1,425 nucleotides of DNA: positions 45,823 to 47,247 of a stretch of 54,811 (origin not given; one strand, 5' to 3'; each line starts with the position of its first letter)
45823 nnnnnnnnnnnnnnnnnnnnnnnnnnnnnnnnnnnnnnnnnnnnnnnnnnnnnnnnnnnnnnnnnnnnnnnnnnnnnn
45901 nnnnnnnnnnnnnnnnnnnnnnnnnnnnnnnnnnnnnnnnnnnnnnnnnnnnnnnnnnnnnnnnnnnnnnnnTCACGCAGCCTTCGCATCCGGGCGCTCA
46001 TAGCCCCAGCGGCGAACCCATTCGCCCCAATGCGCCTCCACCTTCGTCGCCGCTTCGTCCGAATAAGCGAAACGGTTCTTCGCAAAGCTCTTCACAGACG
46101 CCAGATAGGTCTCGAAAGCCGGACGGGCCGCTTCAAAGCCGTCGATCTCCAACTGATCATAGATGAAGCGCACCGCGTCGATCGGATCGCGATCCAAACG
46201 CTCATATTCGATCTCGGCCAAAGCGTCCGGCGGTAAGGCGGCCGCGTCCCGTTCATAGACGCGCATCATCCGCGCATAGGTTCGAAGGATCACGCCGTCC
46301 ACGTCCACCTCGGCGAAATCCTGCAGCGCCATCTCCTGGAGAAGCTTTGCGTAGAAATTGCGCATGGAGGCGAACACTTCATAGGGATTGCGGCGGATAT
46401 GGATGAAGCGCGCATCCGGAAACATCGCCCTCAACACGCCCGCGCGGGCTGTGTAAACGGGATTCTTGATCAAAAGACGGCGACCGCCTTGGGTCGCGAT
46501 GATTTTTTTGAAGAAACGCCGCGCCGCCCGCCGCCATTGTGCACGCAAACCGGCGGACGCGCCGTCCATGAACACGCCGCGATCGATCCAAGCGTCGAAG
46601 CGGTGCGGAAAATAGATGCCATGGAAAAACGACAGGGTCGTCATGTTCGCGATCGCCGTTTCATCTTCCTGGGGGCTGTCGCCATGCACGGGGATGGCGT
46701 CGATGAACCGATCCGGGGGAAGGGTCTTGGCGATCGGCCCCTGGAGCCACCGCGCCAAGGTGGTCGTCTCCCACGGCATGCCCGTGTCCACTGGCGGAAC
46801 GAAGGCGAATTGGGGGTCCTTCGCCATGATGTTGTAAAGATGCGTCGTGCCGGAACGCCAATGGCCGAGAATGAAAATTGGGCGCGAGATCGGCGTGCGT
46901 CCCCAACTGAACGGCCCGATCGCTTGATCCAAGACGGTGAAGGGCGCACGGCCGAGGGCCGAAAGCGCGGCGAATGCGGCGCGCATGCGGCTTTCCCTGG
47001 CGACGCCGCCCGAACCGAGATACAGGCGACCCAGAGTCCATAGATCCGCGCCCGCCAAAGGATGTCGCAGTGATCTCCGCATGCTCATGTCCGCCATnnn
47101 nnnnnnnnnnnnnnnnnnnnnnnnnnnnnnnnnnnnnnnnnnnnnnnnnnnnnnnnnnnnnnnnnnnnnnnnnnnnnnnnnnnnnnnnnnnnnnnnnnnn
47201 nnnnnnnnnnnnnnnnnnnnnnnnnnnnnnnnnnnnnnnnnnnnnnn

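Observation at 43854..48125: Translationally coupled Rieske oxygenase - sulfotransferase - PON-like propeller - SDR epimerase/dehydratase string appended to the cca operon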

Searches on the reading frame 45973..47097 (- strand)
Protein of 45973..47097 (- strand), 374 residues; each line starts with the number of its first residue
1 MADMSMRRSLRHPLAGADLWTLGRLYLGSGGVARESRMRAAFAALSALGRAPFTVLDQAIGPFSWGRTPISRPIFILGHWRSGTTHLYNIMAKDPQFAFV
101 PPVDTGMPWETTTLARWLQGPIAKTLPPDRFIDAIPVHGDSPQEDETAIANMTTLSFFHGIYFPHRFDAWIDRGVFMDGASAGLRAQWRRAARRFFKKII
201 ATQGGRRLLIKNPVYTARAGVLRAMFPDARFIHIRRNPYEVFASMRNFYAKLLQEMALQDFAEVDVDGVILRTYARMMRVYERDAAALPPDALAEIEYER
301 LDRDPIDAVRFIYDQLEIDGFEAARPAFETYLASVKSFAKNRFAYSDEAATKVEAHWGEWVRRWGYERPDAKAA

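Call 5: search_protein_families(library=pfam, proteins=[window:45973-47097:-], max_evalue=0.01)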
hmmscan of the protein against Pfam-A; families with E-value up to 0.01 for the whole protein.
window:45973-47097:- (374 aa): 3 families
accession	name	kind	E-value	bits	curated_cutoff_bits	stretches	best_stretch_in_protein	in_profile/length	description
PF13469.12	Sulfotransfer_3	-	1.8e-34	120.3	27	1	73-319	1-213/216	Sulfotransferase family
PF00685.33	Sulfotransfer_1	-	1.4e-06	28.3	22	1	74-342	4-207/255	Sulfotransferase domain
PF17784.7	Sulfotransfer_4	-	0.0022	18.3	22.8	0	222-279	84-141/215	Sulfotransferase domain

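Call 6: search_protein_families(library=ncbifam, proteins=[window:45973-47097:-], max_evalue=0.01)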
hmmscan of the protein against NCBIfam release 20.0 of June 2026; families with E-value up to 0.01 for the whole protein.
window:45973-47097:- (374 aa): 1 family
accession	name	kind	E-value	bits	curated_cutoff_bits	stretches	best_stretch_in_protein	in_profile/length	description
NF052394.1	NodProtNoeE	equivalog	5.5e-06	25.3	500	1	195-249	87-141/387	nodulation protein NoeE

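Call 8: find_encoding_contigs(protein=window:45973-47097:-, flank=10000, max_places=6)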
Protein window:45973-47097:- (374 aa): no gene with exactly this product is on record in the collection.

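Call 9: find_homologous_proteins(query=window:45973-47097:-)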
Query window:45973-47097:- (374 aa): 2676 proteins with E <= 0.001 among 8000 candidates; the best 120 are listed.
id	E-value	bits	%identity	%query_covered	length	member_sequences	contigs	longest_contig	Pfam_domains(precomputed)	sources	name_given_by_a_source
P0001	3.9e-249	844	100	99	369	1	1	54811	PF13469.13,PF00685.34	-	-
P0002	5.3e-127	442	54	97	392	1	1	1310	PF13469.13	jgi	jgi:hypothetical protein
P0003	2.1e-124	433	56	97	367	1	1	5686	PF13469.13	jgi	-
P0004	5.3e-121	422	55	96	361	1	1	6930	PF13469.13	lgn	-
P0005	1.7e-119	417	53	95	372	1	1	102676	PF13469.13,PF00685.34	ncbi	-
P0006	4.6e-119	416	54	97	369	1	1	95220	PF13469.13,PF00685.34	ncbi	-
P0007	5.6e-119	416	53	97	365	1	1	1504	PF13469.13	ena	-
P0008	9.0e-119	415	55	95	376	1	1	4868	PF13469.13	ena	-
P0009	1.2e-118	415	54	96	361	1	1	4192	PF13469.13,PF00685.34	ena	-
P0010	2.4e-118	414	54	97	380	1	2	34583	PF13469.13,PF00685.34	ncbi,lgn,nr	ncbi:MAG: sulfotransferase [Parvularculaceae bacterium]|nr:sulfotransferase [Parvularculaceae bacter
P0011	3.7e-118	413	52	96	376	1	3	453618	PF13469.13,PF00685.34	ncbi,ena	-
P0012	4.5e-118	413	55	96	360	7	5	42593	PF13469.13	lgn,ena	-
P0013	1.4e-117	411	54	96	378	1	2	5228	PF13469.13,PF00685.34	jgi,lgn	jgi:hypothetical protein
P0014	1.6e-117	411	54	96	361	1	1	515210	PF13469.13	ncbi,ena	-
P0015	2.1e-117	410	53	97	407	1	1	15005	PF13469.13,PF00685.34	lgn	-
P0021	2.6e-117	410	54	96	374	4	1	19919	PF13469.13,PF00685.34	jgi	jgi:omega-hydroxy-beta-dihydromenaquinone-9 sulfotransferase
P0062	2.7e-115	403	53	97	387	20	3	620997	PF13469.13,PF00685.34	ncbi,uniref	ncbi:sulfotransferase family protein [Hyphococcus sp.]|uniref:sulfotransferase family protein n=1 Ta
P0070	8.4e-115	402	53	98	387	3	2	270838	PF13469.13,PF00685.34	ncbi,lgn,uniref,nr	ncbi:sulfotransferase family protein [Amphiplicatus metriothermophilus]|uniref:Sulfotransferase fami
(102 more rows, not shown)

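Call 10: find_encoding_contigs(protein=P0001, flank=10000, max_places=3)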
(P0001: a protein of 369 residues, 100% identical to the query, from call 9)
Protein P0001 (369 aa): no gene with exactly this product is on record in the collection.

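Call 11: find_encoding_contigs(protein=P0062, flank=10000, max_places=3)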
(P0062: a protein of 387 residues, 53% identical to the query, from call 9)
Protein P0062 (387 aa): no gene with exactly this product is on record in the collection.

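Call 12: find_encoding_contigs(protein=P0070, flank=10000, max_places=3)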
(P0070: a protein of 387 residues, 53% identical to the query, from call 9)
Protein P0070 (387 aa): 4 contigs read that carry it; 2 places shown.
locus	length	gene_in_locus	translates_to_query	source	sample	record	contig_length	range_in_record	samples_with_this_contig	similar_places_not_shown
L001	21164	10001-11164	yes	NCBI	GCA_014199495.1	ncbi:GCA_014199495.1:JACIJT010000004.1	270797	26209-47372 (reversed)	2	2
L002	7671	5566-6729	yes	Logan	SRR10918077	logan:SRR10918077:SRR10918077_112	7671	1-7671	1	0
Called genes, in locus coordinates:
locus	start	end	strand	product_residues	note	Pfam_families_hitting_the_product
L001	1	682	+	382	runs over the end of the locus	-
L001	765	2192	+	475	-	PF00171:Aldedh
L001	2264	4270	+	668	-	-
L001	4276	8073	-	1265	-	PF04357:TamB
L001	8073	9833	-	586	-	PF07244:POTRA (faint), PF01103:Omp85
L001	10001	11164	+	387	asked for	PF00685:Sulfotransfer_1 (weak), PF13469:Sulfotransfer_3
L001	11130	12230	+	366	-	-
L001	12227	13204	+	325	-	PF01073:3Beta_HSD, PF01370:Epimerase, PF02719:Polysacc_synt_2 (faint), PF04321:RmlD_sub_bind, PF05368:NmrA, PF13460:NAD_binding_10, PF16363:GDP_Man_Dehyd, PF07993:NAD_binding_4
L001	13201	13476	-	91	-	PF14110:DUF4282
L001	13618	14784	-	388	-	PF13506:Glyco_transf_21, PF00535:Glycos_transf_2, PF13641:Glyco_tranf_2_3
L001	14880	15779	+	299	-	PF00494:SQS_PSY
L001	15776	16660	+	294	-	PF00494:SQS_PSY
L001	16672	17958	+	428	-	PF00890:FAD_binding_2 (faint), PF01266:DAO (faint), PF12831:FAD_oxidored (weak), PF13450:NAD_binding_8, PF01593:Amino_oxidase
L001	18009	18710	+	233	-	PF01048:PNP_UDP_1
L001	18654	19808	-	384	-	PF04055:Radical_SAM, PF11946:DUF3463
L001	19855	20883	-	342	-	PF02401:LYTB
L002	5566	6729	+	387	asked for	PF00685:Sulfotransfer_1 (weak), PF13469:Sulfotransfer_3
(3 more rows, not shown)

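Call 17: find_related_loci(query=A1, collection=genome_contigs, flank=10000)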
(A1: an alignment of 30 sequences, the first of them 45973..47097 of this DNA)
Query A1 (374 aa) in genome_contigs; peptide patterns used: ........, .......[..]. (x = any residue, [..] = any of these).
600 stretches matched a pattern (row limit reached: there are more); 596 encode a relative of the query (tblastn E <= 1e-3); the best 80 are kept; 80 distinct loci.
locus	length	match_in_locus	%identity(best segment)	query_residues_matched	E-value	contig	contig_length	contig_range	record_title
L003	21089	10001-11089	54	12-374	3e-122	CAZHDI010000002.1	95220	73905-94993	MAG TPA_asm: uncultured Alphaproteobacteria bacterium isolate SRP128890_co1_195 genome assembly, contig: NODE_344_length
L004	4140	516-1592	54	12-371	4e-122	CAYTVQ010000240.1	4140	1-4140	MAG TPA_asm: uncultured Caulobacterales bacterium isolate SRP173033_co3_114 genome assembly, contig: NODE_34923_length_4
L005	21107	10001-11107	52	3-372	2e-120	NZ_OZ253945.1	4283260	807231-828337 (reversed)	MAG: Hyphococcus sp. isolate 2f05e620-c47b-44e6-88d6-f49598d544e7 chromosome 1, complete sequence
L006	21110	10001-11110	52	3-373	1e-119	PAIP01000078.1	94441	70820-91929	MAG: Parvularcula sp. isolate NAT21 MHASMcontig_983288, whole genome shotgun sequence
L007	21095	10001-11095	51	9-374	1e-118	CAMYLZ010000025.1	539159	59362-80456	MAG: uncultured Parvularculaceae bacterium isolate Biocath_Alpha_06 genome assembly, contig: k127_27352, whole genome sh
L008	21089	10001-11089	53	10-373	2e-118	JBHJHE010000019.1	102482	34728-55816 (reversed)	MAG: Parvularculaceae bacterium isolate sb_S12C5395 S12Ck141_221472, whole genome shotgun sequence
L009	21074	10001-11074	52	12-369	3e-118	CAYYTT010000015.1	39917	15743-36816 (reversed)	MAG TPA_asm: uncultured Alphaproteobacteria bacterium isolate SRP128890_co1_225 genome assembly, contig: NODE_1731_lengt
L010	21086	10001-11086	54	12-374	8e-118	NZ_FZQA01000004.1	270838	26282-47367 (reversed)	Amphiplicatus metriothermophilus strain CGMCC 1.12710, whole genome shotgun sequence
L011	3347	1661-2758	51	7-373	1e-120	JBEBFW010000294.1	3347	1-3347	MAG: Parvularculaceae bacterium isolate ASF_6 NODE_29887_length_3347_cov_3.734606, whole genome shotgun sequence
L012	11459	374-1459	52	10-372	5e-117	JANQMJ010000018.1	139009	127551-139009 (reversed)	MAG: Parvularculaceae bacterium isolate PL25a_bin.97 k99_2549923, whole genome shotgun sequence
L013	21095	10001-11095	51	7-372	2e-116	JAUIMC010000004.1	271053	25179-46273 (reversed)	MAG: Alphaproteobacteria bacterium isolate Co_bin.76 NODE_418_length_271053_cov_1.558754, whole genome shotgun sequence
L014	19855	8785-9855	53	12-369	1e-116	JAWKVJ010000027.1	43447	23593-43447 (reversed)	MAG: Parvularculaceae bacterium isolate ABC2.153 ABC2.153.fa-27, whole genome shotgun sequence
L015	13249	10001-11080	51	9-369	1e-116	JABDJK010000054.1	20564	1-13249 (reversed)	MAG: Marinicaulis sp. isolate SS_bin_21 k127_1465676, whole genome shotgun sequence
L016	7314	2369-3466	51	8-374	6e-116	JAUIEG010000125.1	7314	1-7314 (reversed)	MAG: Alphaproteobacteria bacterium isolate 8_bin.23 NODE_8921_length_7314_cov_1.192152, whole genome shotgun sequence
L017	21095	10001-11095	51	9-374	3e-115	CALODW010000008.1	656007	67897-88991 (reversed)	MAG: uncultured Alphaproteobacteria bacterium isolate LOGT_bin.0022 genome assembly, contig: contig_20201, whole genome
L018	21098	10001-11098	50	7-373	2e-115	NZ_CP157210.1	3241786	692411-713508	Hyphococcus sp. DH-69 chromosome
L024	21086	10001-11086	50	10-372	1e-113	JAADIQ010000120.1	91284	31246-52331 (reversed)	MAG: Alphaproteobacteria bacterium isolate M_MetaBat.60 contig-127_286, whole genome shotgun sequence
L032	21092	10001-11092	48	4-367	2e-111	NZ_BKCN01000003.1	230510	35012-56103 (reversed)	Iodidimonas nitroreducens strain Q-1 sequence03, whole genome shotgun sequence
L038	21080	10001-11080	46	9-367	1e-110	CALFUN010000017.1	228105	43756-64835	MAG: uncultured Caulobacterales bacterium isolate H4_Bin_Bin_166_1_1 genome assembly, contig: c_000000183174, whole geno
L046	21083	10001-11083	47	12-372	3e-109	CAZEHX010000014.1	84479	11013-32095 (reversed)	MAG TPA_asm: uncultured Parvibaculaceae bacterium isolate binchicken_co47_155 genome assembly, contig: NODE_152_length_8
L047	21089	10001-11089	50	12-374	4e-115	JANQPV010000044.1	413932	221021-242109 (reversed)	MAG: Alphaproteobacteria bacterium isolate IP29b_bin.177 k99_2108066, whole genome shotgun sequence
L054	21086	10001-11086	49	4-369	1e-107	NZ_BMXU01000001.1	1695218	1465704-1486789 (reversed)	Parvularcula lutaonensis strain KCTC 22245 sequence01, whole genome shotgun sequence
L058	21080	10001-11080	50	10-371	2e-107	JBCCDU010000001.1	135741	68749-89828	MAG: Pseudomonadota bacterium isolate P01_A01_bin.91 k141_374658_length_135741_cov_33.6376, whole genome shotgun sequenc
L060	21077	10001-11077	45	12-369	5e-107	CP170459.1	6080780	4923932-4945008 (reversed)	MAG: Verrucomicrobiota bacterium isolate tig00002468 chromosome, complete genome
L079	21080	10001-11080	51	9-373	7e-104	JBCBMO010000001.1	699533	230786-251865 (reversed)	MAG: Pseudomonadota bacterium isolate J06630_11 NODE_1_length_699533_cov_18.049922, whole genome shotgun sequence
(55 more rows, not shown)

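Call 31: search_solved_structures(query=A1, max_evalue=0.001)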
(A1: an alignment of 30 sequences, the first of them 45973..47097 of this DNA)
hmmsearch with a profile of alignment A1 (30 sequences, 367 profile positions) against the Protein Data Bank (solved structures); distinct sequences matched with E-value up to 0.001: 4.
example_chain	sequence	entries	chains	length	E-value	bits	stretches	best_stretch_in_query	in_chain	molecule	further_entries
2zq5_A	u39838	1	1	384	1.1e-11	47.6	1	184-322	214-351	Putative uncharacterized protein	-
4gox_A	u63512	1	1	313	3.8e-10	42.5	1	170-311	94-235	Polyketide synthase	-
2z6v_A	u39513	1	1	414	1.1e-07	34.5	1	183-344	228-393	Putative uncharacterized protein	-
4gbm_A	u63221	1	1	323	0.0001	24.7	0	194-309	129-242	CurM Sulfotransferase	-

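Call 33: search_protein_families(library=ncbifam, proteins=[L005:13174-14121:+, L005:14237-14719:+, L005:14709-15881:-, L005:18417-19130:+, L005:16932-17306:+, L046:17796-19751:+, L001:12227-13204:+, L001:13618-14784:-, L001:11130-12230:+, L001:18654-19808:-], max_evalue=0.000001)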
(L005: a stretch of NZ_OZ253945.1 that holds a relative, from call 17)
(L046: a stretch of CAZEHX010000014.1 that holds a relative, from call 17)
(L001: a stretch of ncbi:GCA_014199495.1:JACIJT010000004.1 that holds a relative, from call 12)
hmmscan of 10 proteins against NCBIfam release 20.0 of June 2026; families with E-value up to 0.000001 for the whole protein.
L005:13174-14121:+ (315 aa): 0 families

L005:14237-14719:+ (160 aa): 1 family
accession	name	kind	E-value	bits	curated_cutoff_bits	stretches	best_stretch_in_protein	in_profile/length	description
NF011581.0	PRK15005.1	equivalog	1.4e-09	38.3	166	1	4-150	3-143/144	universal stress protein UspF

L005:14709-15881:- (390 aa): 6 families
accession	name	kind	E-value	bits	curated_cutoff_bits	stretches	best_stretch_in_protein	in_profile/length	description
TIGR03469.1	HpnB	hypoth_equivalog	2.4e-145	484.4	379.25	1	3-384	2-385/386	hopene-associated glycosyltransferase HpnB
NF045692.1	OglycostaseCruG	equivalog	3.7e-25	88.7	600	1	23-243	24-239/386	2'-O-glycosyltransferase CruG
TIGR03472.1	HpnI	equivalog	4e-10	39.1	310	1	32-363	33-346/373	bacteriohopanetetrol glucosamine biosynthesis glycosyltransferase HpnI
TIGR03937.1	PgaC_IcaA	equivalog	5.6e-09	35.5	422.3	1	31-159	36-153/407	poly-beta-1,6-N-acetyl-D-glucosamine synthase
NF010496.0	PRK13915.1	equivalog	8.4e-09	34.9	262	1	42-116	33-109/307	glucosyl-3-phosphoglycerate synthase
TIGR04242.1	nodulat_NodC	equivalog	5.3e-07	28.9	550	1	33-174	41-172/395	chitooligosaccharide synthase NodC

L005:18417-19130:+ (237 aa): 0 families

L005:16932-17306:+ (124 aa): 0 families

L046:17796-19751:+ (651 aa): 6 families
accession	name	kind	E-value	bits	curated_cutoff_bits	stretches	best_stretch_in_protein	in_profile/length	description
TIGR01507.1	hopene_cyclase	equivalog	1.8e-242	806.3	431.1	1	14-641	12-638/640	squalene--hopene cyclase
TIGR01787.1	squalene_cyclas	subfamily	1.4e-189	631.7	322.7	1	26-638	3-622/622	squalene/oxidosqualene cyclases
TIGR03463.1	osq_cycl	subfamily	9.8e-78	262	851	1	31-636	3-634/634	2,3-oxidosqualene cyclase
TIGR04277.1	squa_tetra_cyc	equivalog_domain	3.8e-59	200.8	500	2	373-638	346-622/624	tetrahymanol synthase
NF053823.1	SCO2321_fam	equivalog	5e-14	52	300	0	514-547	109-140/405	SCO2321 family membrane protein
TIGR02474.1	pec_lyase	equivalog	8.4e-07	28.9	189.8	0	394-450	52-106/295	pectate lyase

L001:12227-13204:+ (325 aa): 11 families
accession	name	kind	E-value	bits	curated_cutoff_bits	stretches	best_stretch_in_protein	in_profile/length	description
TIGR03466.1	HpnA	hypoth_equivalog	3.3e-96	322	367.65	1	4-323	3-326/327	hopanoid-associated sugar epimerase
NF052578.1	StrlDmthSdmBMthl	equivalog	8.7e-44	150.6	600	1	4-323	3-327/328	sterol demethylase protein SdmB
NF042422.1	oxyalk_red_OleD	equivalog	5.8e-28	98.2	580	1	5-267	4-274/329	2-alkyl-3-oxoalkanoate reductase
NF042423.1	oxyalk_red_Shew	equivalog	5.1e-16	58.7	580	1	4-178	11-185/331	2-alkyl-3-oxoalkanoate reductase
TIGR01746.1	Thioester-redct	subfamily_domain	3.4e-15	56.2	213.35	1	53-249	83-286/371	thioester reductase domain-containing protein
TIGR01179.1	galE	equivalog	1.4e-11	43.8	262.3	1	5-152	3-159/332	UDP-glucose 4-epimerase GalE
TIGR04180.1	EDH_00030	hypoth_equivalog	6.6e-10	38.5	475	1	5-110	2-124/297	NAD-dependent 4,6-dehydratase LegB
TIGR01181.1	dTDP_gluc_dehyt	equivalog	2.2e-09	36.8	365.1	1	5-232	3-249/321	dTDP-glucose 4,6-dehydratase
NF043036.1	ErythonDh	equivalog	9.8e-09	34.8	325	1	5-245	4-268/321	D-erythronate dehydrogenase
NF041293.1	G6PDh_Azf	equivalog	3.7e-08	33.1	400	1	5-110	6-118/252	NAD-dependent glucose-6-phosphate dehydrogenase Azf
TIGR01777.1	yfcH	hypoth_equivalog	4e-07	29.9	207.35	1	5-69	2-68/292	TIGR01777 family oxidoreductase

L001:13618-14784:- (388 aa): 7 families
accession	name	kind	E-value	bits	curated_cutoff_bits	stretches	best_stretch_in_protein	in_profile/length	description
TIGR03469.1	HpnB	hypoth_equivalog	1e-145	485.6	379.25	1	3-388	2-385/386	hopene-associated glycosyltransferase HpnB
NF045692.1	OglycostaseCruG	equivalog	7.4e-24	84.4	600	1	36-249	35-243/386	2'-O-glycosyltransferase CruG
TIGR03472.1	HpnI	equivalog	3.2e-11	42.7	310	1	34-370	33-349/373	bacteriohopanetetrol glucosamine biosynthesis glycosyltransferase HpnI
TIGR03965.1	mycofact_glyco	equivalog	3.8e-10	39.2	280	1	31-249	63-268/467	mycofactocin biosynthesis glycosyltransferase MftF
NF041875.1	EPS_EpsD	equivalog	6.1e-09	35.7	370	1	47-249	4-194/325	exopolysaccharide biosynthesis glycosyltransferase EpsD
NF053846.1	glyco_with_XrtP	equivalog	8.3e-08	31.3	520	1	47-156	46-156/440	XrtP-associated glycosyltransferase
NF058614.1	PPMAGASynPpgS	equivalog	1.3e-07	31.3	370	1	46-166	4-109/226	polyprenyl-phospho-N-acetylgalactosaminyl synthase PpgS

L001:11130-12230:+ (366 aa): 0 families

L001:18654-19808:- (384 aa): 34 families (the best 25 are shown)
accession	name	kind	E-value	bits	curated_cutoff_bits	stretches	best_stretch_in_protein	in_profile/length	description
TIGR03470.1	HpnH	equivalog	3.4e-161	535.6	225.05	1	1-319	1-318/318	adenosyl-hopene transferase HpnH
TIGR03961.1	rSAM_PTO1314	hypoth_equivalog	1.3e-27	97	306.05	1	20-315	15-307/332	PTO1314 family radical SAM protein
TIGR04051.1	rSAM_NirJ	equivalog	4.8e-19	68.5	515.45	1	35-195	9-171/354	heme d1 biosynthesis radical SAM protein NirJ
TIGR02666.1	moaA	equivalog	1.8e-18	66.6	284.05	1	37-195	19-188/336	GTP 3',8-cyclase MoaA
TIGR02668.1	moaA_archaeal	equivalog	6.7e-17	61.4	325.25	1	37-195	19-182/303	GTP 3',8-cyclase MoaA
TIGR04053.2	TIGR04053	equivalog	3.7e-16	59.3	395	1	26-194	6-180/366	TIGR04053 family radical SAM/SPASM domain-containing protein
NF001199.0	PRK00164.2-1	equivalog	9.5e-16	57.8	231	1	37-195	21-183/308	GTP 3',8-cyclase MoaA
TIGR04546.1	rSAM_ahbC_deAc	equivalog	5.2e-15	55.1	650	1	36-180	47-193/390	12,18-didecarboxysiroheme deacetylase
TIGR04545.1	rSAM_ahbD_hemeb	equivalog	1.4e-14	54.3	500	1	37-193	9-168/339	heme b synthase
TIGR04347.1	pseudo_SAM_Halo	equivalog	2.5e-14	53.4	525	1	33-194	43-206/390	TIGR04347 family pseudo-SAM/SPASM protein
NF049973.1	radical_Rv1681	equivalog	2.8e-14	52.8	380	1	30-188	74-235/326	Rv1681 family radical SAM protein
TIGR04133.1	rSAM_w_lipo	hypoth_equivalog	5.5e-14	51.8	425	1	29-225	25-225/350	TIGR04133 family radical SAM/SPASM protein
TIGR03962.1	mycofact_rSAM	equivalog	2.1e-13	50.2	265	1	26-197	10-183/339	mycofactocin radical SAM maturase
TIGR04054.1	rSAM_NirJ1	equivalog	3e-13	49.1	650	1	37-174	45-185/387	putative heme d1 biosynthesis radical SAM protein NirJ1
NF012164.0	AlbA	equivalog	2.5e-12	46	850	1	22-193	105-281/442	subtilosin maturase AlbA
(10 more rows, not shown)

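Call 61: predict_structure(alignment_id=A1)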
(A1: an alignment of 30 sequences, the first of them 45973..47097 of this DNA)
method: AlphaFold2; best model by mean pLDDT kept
length: 374 residues; sequences in the alignment: 30
mean_pLDDT: 88.5   pTM: 0.89
mean pLDDT of the five models: 88.5, 86.8, 85.6, 85.0, 84.7
residues with pLDDT >= 90: 256; 70-90: 60; 50-70: 57; < 50: 1
segments of 3 or more residues with pLDDT < 50: none
pLDDT, mean of each block of 10 residues (from residue 1): 57 88 95 95 91 87 83 90 83 95 67 65 63 66 88 94 96 96 96 92 93 94 97 95 92 94 97 97 97 96 96 98 98 79 86 97 93 61
secondary structure, 60 per line:
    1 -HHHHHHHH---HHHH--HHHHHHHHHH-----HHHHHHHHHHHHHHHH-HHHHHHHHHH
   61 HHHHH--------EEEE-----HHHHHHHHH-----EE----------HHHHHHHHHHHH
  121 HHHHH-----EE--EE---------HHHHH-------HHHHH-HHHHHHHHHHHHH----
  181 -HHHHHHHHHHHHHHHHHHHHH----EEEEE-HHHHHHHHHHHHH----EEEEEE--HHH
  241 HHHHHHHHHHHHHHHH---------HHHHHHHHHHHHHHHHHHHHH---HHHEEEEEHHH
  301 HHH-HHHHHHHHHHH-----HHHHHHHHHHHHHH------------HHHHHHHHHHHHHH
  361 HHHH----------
elements in order: H2-9 H13-16 H19-28 H34-49 H51-65 E74-77 H83-91 H109-125 H146-150 H158-162 H164-176 H182-202 E207-211 H213-225 E230-235 H238-256 H266-286 E293-297 H298-303 H305-315 H321-334 H347-364
